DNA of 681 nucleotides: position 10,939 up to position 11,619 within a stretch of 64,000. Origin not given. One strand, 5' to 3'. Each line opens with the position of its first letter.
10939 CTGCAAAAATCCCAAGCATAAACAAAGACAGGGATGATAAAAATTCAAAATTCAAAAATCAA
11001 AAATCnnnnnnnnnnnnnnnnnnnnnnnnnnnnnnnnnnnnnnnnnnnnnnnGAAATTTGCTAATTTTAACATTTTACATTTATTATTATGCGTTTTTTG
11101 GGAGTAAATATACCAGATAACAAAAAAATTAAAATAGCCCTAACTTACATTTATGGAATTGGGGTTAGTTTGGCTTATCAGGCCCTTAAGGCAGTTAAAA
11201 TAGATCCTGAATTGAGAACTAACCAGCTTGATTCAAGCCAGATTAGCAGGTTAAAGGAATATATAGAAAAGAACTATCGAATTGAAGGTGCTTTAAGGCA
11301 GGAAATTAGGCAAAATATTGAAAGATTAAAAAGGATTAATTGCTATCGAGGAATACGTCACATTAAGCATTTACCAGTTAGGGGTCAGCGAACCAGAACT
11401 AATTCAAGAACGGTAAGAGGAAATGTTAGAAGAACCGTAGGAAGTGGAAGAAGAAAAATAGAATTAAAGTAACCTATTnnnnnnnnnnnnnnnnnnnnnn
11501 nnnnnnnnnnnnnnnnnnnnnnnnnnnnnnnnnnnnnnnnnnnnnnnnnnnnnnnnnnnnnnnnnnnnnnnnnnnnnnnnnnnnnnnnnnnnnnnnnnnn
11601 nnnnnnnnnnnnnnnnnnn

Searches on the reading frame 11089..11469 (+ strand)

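Call 67: search_protein_families(library=pfam, proteins=[window:11089-11469:+], max_evalue=0.0001)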
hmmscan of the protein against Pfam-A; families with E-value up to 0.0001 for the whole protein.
window:11089-11469:+ (127 aa): 1 family
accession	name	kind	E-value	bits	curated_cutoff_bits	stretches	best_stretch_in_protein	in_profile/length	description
PF00416.27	Ribosomal_S13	-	5.7e-30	104.8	31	1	2-108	1-128/128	Ribosomal protein S13/S18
